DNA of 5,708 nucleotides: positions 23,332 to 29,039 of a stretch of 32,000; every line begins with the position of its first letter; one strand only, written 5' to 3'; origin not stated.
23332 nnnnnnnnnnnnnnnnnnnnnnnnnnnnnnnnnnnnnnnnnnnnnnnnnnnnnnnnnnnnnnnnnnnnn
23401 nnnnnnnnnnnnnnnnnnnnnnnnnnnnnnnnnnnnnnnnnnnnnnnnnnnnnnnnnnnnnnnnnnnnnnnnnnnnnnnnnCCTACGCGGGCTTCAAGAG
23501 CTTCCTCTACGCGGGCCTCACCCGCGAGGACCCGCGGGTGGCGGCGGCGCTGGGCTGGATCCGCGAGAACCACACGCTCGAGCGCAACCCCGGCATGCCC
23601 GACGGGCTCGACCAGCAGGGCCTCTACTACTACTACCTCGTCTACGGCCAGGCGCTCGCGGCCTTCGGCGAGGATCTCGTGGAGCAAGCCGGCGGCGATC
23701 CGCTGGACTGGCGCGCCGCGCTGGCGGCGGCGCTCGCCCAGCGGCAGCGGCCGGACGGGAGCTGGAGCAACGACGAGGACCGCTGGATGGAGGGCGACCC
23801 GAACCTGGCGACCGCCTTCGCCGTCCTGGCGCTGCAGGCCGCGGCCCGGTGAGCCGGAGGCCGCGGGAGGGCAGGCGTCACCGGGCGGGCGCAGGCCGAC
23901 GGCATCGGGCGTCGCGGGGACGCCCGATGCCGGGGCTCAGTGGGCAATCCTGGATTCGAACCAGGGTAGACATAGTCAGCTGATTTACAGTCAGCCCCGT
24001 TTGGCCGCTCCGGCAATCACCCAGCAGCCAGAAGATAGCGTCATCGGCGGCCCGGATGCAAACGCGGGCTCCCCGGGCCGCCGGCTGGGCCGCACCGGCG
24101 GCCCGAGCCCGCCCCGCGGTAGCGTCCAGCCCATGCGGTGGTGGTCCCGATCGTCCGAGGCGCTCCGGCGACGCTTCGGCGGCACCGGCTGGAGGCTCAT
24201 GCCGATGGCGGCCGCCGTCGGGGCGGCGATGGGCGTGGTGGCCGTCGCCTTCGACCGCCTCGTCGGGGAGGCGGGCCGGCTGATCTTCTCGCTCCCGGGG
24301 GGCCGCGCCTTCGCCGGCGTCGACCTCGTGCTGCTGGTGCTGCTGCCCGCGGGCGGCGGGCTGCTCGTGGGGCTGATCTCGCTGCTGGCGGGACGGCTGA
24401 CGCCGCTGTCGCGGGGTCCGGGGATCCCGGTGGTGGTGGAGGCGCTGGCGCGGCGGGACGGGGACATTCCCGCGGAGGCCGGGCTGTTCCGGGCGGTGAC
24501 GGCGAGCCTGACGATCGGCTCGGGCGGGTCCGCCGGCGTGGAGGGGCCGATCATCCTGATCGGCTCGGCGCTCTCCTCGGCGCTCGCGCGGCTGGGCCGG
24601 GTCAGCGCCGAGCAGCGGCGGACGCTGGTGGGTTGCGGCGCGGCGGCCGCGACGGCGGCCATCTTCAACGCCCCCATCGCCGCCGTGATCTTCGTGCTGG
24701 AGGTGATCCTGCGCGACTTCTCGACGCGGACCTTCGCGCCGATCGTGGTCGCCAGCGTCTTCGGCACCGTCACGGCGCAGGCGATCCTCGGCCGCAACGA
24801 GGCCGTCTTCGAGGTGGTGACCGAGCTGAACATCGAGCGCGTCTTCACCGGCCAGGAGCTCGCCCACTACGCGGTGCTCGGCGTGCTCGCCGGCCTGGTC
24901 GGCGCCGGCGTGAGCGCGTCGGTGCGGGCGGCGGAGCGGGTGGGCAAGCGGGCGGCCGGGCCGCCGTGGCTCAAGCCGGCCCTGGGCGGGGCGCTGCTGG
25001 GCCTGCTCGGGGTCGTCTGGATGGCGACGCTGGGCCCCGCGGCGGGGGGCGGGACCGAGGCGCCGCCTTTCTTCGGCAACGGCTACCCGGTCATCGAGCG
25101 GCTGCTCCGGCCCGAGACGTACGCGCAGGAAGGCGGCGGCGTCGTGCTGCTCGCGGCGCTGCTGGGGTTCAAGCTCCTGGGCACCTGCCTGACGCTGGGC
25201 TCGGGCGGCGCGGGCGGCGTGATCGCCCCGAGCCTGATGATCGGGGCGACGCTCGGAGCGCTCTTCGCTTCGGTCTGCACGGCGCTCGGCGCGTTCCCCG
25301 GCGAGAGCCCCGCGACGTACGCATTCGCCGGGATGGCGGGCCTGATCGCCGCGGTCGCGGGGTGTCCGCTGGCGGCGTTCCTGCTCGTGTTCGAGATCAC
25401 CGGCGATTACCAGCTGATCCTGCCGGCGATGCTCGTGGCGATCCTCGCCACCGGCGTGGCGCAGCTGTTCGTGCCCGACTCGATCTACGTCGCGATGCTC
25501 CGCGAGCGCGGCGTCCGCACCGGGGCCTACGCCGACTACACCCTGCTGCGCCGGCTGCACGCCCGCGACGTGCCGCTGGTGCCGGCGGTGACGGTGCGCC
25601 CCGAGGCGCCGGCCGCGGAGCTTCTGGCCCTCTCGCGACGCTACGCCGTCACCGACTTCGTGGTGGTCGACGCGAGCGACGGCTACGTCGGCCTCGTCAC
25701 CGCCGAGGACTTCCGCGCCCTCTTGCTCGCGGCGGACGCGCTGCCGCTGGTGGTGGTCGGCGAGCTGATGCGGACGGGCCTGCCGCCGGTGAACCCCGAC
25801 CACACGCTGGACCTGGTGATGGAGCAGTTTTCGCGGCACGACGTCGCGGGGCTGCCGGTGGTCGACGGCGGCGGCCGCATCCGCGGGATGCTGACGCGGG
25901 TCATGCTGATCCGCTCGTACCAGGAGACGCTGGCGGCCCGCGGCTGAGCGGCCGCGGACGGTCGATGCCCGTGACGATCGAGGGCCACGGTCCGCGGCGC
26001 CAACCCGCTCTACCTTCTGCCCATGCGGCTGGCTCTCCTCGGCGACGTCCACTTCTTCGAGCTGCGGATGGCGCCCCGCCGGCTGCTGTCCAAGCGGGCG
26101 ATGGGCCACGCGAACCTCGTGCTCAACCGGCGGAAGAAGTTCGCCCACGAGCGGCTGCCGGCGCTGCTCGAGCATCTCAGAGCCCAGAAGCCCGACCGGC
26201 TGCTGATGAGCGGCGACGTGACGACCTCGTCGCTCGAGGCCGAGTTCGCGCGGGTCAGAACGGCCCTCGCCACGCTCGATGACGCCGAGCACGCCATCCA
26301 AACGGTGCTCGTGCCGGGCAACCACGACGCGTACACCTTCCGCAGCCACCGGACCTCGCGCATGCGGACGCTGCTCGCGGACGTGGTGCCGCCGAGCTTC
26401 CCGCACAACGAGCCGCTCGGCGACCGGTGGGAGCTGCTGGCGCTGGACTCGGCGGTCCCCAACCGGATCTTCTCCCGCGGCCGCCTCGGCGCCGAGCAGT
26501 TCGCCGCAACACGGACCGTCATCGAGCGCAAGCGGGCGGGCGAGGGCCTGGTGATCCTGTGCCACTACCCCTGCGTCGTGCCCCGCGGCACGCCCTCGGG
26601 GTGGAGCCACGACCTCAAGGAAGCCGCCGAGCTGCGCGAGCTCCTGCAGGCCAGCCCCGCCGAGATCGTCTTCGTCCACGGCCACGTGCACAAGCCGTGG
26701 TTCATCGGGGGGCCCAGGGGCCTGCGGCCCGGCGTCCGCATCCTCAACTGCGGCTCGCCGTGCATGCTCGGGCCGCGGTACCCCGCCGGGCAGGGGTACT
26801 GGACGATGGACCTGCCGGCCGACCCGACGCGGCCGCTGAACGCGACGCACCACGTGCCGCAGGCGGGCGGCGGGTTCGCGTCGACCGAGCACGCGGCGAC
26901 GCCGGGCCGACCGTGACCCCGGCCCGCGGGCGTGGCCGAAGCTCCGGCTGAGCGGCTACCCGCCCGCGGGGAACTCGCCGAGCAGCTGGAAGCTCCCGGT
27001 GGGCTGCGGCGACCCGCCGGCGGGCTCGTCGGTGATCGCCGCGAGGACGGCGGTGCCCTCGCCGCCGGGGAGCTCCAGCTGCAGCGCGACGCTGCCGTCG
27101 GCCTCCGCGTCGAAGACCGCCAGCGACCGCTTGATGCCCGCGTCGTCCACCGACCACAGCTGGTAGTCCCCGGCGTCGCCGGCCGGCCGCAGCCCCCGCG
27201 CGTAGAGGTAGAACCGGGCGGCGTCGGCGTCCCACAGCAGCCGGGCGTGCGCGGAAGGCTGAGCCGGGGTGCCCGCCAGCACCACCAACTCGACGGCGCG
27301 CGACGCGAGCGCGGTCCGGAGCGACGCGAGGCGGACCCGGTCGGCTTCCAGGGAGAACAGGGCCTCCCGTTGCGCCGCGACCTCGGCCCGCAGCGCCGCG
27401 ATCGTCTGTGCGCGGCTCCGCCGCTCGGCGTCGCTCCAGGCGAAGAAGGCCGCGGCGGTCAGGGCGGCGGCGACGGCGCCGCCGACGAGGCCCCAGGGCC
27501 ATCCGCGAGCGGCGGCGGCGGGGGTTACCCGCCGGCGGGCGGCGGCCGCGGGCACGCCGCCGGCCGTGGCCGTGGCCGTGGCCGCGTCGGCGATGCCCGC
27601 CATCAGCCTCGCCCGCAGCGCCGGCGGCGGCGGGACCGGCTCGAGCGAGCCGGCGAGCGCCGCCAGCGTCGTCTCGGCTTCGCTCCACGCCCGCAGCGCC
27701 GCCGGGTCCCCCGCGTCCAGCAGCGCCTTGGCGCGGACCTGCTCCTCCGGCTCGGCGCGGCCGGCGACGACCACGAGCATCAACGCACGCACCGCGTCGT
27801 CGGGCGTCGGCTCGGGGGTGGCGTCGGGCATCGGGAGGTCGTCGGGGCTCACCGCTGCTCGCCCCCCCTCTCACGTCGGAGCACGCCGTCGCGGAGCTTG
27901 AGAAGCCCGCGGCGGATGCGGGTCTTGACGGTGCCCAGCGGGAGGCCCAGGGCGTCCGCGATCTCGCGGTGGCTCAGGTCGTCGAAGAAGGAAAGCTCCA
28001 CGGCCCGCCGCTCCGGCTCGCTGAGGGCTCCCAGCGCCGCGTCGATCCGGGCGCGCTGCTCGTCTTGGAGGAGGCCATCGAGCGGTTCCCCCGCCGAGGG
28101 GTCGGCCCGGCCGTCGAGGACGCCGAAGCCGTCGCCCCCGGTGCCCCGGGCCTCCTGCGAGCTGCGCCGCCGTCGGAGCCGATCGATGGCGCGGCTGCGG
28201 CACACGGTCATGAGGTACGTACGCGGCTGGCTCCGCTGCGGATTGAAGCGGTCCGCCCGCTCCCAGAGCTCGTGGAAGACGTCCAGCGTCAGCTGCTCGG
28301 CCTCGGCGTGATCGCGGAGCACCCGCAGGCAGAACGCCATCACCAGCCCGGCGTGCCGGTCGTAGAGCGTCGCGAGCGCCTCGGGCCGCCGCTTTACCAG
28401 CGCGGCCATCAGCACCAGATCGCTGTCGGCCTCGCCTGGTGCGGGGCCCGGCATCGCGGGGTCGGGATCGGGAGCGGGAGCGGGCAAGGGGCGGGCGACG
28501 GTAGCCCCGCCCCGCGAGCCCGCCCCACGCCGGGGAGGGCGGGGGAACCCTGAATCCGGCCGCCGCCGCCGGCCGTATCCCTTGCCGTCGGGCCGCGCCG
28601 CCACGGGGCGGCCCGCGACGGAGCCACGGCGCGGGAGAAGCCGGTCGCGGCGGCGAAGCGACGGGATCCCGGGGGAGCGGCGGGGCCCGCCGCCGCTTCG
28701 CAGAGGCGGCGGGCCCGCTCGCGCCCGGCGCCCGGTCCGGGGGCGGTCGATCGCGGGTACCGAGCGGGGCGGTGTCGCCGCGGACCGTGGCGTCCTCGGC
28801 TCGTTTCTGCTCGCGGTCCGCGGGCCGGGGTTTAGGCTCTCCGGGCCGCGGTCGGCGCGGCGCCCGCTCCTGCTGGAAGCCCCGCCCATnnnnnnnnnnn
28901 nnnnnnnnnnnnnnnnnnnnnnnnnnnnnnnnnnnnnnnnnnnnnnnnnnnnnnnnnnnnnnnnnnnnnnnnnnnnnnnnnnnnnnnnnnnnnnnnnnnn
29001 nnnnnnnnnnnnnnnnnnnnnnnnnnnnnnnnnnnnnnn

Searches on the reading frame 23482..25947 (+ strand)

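Call 56: search_protein_families(library=pfam, proteins=[window:23482-25947:+], max_evalue=0.00001)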
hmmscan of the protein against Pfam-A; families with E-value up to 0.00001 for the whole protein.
window:23482-25947:+ (821 aa): 2 families
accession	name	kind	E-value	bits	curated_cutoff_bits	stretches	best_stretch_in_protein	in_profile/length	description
PF00654.25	Voltage_CLC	-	1.7e-81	274.5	24.8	1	298-660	4-345/346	Voltage gated chloride channel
PF00571.33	CBS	-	8.1e-18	64.9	24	1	759-812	1-54/57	CBS domain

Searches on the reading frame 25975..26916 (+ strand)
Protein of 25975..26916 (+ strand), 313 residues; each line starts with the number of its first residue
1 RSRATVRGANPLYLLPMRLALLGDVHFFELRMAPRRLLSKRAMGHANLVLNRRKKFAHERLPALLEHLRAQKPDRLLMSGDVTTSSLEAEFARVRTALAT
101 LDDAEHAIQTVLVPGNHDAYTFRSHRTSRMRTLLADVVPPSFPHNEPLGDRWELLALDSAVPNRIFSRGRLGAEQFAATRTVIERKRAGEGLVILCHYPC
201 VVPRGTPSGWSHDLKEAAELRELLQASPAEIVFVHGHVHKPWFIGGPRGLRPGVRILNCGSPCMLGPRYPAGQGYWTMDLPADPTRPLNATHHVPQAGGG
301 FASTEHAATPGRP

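Call 56: search_protein_families(library=pfam, proteins=[window:25975-26916:+], max_evalue=0.00001)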
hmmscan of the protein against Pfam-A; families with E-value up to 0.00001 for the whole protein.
window:25975-26916:+ (313 aa): 2 families
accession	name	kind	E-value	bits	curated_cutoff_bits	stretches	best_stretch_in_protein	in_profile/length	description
PF00149.33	Metallophos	-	2.5e-11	44.8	21.5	1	17-241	1-191/191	Calcineurin-like phosphoesterase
PF12850.12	Metallophos_2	-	5.7e-08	33.3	27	1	17-267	1-140/154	Calcineurin-like phosphoesterase superfamily domain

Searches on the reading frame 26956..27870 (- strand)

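Call 56: search_protein_families(library=pfam, proteins=[window:26956-27870:-], max_evalue=0.00001)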
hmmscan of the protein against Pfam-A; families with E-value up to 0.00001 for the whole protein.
window:26956-27870:- (304 aa): 1 family
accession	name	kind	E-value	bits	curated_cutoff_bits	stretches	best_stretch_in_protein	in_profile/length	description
PF10099.14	RskA_C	-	8.8e-17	62.1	29.4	1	133-292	2-133/135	Anti-sigma-K factor rskA, C-terminal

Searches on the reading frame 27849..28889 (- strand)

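Call 11: search_protein_families(library=pfam, proteins=[window:27849-28889:-], max_evalue=0.01)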
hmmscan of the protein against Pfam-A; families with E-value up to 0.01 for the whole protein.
window:27849-28889:- (346 aa): 5 families
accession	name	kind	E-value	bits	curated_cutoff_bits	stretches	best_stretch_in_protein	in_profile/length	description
PF08281.18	Sigma70_r4_2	-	1.9e-16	59.9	25.7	1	280-332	2-54/54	Sigma-70, region 4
PF04542.20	Sigma70_r2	-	2.9e-16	59.5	24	1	175-242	1-69/71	Sigma-70 region 2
PF04545.22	Sigma70_r4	-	1.6e-13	50.4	24.1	1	285-333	1-49/50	Sigma-70, region 4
PF07638.17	Sigma70_ECF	-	2.8e-05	24.5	21.1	1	172-325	23-172/185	ECF sigma factor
PF13412.12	HTH_24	-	0.00023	21.1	21.9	1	304-327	17-40/48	Winged helix-turn-helix DNA-binding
